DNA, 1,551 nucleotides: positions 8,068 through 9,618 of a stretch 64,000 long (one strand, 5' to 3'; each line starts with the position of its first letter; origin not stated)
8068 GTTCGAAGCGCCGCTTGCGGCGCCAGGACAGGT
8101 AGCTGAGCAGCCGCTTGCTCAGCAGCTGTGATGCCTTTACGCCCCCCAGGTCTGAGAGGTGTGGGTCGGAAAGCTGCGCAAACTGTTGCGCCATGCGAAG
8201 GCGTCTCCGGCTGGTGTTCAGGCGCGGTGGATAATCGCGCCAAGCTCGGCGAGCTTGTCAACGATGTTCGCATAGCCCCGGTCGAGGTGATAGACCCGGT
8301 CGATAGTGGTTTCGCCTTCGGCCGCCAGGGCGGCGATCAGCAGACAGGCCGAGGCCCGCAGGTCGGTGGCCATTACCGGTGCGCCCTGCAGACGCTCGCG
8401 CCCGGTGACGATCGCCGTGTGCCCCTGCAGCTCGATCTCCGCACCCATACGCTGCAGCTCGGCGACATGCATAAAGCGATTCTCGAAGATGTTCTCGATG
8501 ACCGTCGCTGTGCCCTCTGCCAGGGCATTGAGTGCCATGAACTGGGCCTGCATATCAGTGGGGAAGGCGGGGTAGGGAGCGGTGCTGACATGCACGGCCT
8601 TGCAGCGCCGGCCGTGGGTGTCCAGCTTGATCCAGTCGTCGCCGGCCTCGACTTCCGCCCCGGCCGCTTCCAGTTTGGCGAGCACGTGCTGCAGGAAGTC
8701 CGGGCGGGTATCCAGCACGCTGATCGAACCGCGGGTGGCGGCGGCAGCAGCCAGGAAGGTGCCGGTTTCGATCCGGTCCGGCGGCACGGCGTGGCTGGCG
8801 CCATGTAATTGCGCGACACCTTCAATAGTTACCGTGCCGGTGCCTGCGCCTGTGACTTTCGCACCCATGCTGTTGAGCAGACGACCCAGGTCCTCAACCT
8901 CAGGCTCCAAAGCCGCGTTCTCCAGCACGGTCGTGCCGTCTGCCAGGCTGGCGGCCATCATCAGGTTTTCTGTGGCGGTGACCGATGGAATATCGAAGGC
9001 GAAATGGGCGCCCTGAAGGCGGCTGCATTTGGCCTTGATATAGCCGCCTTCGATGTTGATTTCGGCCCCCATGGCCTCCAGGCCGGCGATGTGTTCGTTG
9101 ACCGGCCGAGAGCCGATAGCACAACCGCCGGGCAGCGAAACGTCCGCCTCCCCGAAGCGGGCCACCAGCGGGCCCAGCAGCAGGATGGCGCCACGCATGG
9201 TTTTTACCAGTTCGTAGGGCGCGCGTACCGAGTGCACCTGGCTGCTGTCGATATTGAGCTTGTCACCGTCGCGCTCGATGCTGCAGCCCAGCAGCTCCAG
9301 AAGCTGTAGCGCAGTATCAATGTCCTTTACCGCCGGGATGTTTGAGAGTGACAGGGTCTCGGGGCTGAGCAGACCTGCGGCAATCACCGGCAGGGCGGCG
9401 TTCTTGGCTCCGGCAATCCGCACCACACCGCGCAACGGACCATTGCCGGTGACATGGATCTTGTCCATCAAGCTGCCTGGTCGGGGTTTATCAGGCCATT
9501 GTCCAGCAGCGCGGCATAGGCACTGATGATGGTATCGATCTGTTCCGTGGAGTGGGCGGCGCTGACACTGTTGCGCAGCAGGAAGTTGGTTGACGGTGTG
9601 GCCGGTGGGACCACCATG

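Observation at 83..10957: Sphingolipid (ceramide)-type core biosynthesis gene set in a gammaproteobacterial chromosome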

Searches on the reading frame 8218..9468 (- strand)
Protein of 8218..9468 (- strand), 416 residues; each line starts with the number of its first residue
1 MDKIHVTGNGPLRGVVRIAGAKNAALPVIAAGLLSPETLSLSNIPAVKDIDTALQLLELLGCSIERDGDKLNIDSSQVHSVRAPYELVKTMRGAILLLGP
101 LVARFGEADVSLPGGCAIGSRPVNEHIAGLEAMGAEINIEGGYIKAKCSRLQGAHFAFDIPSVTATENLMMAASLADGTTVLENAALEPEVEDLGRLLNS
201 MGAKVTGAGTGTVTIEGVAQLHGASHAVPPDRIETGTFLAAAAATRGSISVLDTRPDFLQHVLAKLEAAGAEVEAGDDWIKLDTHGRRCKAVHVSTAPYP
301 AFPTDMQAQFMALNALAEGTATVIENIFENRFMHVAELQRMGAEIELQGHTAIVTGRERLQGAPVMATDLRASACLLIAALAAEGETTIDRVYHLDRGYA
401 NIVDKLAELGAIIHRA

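Call 18: search_protein_families(library=pfam, proteins=[window:8218-9468:-], max_evalue=0.001)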
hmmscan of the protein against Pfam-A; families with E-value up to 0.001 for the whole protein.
window:8218-9468:- (416 aa): 1 family
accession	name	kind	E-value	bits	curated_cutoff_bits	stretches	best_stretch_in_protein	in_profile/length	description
PF00275.25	EPSP_synthase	-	5e-117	391.6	22.8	1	7-406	2-417/417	EPSP synthase (3-phosphoshikimate 1-carboxyvinyltransferase)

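Call 20: search_protein_families(library=ncbifam, proteins=[window:8218-9468:-], max_evalue=0.001)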
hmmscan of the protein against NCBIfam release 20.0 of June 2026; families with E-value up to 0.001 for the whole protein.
window:8218-9468:- (416 aa): 6 families
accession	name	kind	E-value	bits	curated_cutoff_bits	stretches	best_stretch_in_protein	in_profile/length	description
NF006873.0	PRK09369.1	subfamily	7.1e-177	588.2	297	1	1-415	1-416/419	UDP-N-acetylglucosamine 1-carboxyvinyltransferase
TIGR01072.1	murA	equivalog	1.4e-172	574.2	392.7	1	1-415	1-416/416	UDP-N-acetylglucosamine 1-carboxyvinyltransferase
NF009470.0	PRK12830.1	equivalog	2.1e-140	468.1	552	1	1-415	1-414/417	UDP-N-acetylglucosamine 1-carboxyvinyltransferase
TIGR01356.1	aroA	equivalog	3.2e-26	92.1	287.25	1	14-411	1-414/415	3-phosphoshikimate 1-carboxyvinyltransferase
NF011381.1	PRK14806.1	equivalog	5.2e-19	68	902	1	5-410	305-727/733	bifunctional prephenate dehydrogenase/3-phosphoshikimate 1-carboxyvinyltransferase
NF008816.0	PRK11860.1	equivalog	2e-09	36.2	943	1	13-394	16-420/662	bifunctional 3-phosphoshikimate 1-carboxyvinyltransferase/cytidylate kinase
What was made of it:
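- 8218..9468 (-): MurA (UDP-GlcNAc enolpyruvyl transferase). It is probably the housekeeping gene, embedded in the spt operon. TIGR01072, 574 bits against a cutoff of 392.7 (call 20).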

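Call 36: search_solved_structures(query=window:8221-9468:-, max_evalue=1e-50, show_alignments=1)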
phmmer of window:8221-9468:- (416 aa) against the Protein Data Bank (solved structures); distinct sequences matched with E-value up to 1e-50: 32.
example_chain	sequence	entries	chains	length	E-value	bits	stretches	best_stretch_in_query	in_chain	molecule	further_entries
6cn1_A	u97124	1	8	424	2.3e-159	533.7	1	1-415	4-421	UDP-N-acetylglucosamine 1-carboxyvinyltransferase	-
5bq2_A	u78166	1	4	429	9.2e-158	528.5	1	1-415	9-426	UDP-N-acetylglucosamine 1-carboxyvinyltransferase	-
6wfm_A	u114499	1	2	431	5e-153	512.9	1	1-415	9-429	UDP-N-acetylglucosamine 1-carboxyvinyltransferase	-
4r7u_A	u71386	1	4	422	9.2e-151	505.4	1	1-415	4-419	UDP-N-acetylglucosamine 1-carboxyvinyltransferase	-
1ejc_A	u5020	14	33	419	3.1e-150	503.7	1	1-415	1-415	UDP-N-ACETYLGLUCOSAMINE ENOLPYRUVYLTRANSFERASE | UDP-N-ACETYLGLUCOSAMINE 1-CARBOXYVINYLTRANSFERASE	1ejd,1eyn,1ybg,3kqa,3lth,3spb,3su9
4eii_A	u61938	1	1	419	7.9e-150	502.3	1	1-415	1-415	UDP-N-acetylglucosamine 1-carboxyvinyltransferase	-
1naw_A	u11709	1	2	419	1.5e-149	501.5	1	1-415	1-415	UDP-N-ACETYLGLUCOSAMINE 1-CARBOXYVINYL-TRANSFERASE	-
3iss_A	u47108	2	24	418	1.7e-149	501.2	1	1-415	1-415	UDP-N-acetylglucosamine 1-carboxyvinyltransferase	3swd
3kqj_A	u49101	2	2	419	1.7e-149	501.2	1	1-415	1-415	UDP-N-acetylglucosamine 1-carboxyvinyltransferase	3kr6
2z2c_A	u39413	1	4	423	1.8e-149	501.2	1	1-415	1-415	UDP-N-acetylglucosamine 1-carboxyvinyltransferase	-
3swa_A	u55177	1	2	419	2.8e-149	500.5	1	1-415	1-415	UDP-N-acetylglucosamine 1-carboxyvinyltransferase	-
1q3g_A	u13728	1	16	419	5.1e-149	499.7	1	1-415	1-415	UDP-N-acetylglucosamine 1-carboxyvinyltransferase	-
1uae_A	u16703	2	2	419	8e-149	499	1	1-415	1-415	UDP-N-ACETYLGLUCOSAMINE ENOLPYRUVYL TRANSFERASE | UDP-N-acetylglucosamine 1-carboxyvinyltransferase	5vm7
1dlg_A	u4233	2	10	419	9.1e-149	498.8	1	1-415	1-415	UDP-N-ACETYLGLUCOSAMINE ENOLPYRUVYL TRANSFERASE MURA | UDP-N-acetylglucosamine 1-carboxyvinyltransferase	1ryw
3v4t_A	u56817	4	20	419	1.6e-148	498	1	1-415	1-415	UDP-N-acetylglucosamine 1-carboxyvinyltransferase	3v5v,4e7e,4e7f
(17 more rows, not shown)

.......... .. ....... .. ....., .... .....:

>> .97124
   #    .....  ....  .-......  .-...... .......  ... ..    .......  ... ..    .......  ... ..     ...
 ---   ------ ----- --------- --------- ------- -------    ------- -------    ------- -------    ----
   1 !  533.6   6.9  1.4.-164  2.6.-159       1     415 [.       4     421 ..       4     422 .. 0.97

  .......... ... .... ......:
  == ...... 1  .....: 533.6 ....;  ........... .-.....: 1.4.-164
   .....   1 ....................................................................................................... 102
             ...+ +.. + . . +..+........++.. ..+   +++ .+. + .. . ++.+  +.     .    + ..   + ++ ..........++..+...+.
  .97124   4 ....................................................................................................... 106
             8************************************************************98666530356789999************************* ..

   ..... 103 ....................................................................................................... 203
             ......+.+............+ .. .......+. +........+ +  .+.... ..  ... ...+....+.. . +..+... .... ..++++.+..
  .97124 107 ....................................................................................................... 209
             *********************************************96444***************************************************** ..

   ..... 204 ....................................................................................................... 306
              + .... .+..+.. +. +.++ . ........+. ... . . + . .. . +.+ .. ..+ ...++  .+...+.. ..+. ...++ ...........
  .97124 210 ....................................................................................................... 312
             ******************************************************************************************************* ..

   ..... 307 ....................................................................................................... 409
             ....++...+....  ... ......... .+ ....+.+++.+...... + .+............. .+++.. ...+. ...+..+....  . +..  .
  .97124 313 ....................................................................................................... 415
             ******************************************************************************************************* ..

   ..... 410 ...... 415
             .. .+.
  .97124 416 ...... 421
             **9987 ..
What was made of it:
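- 8218..9468 (-): It scores 534 bits over the full length to the top MurA entries in the PDB (6CN1, 5BQ2), with the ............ cysteine motif kept (call 36).
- MurA looks like the ordinary housekeeping enzyme (calls 20, 36).
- Tried and rejected: It passes the MurA equivalog model and scores 534 bits to the top MurA entries in the PDB, with the catalytic cysteine motif kept (calls 20, 36).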
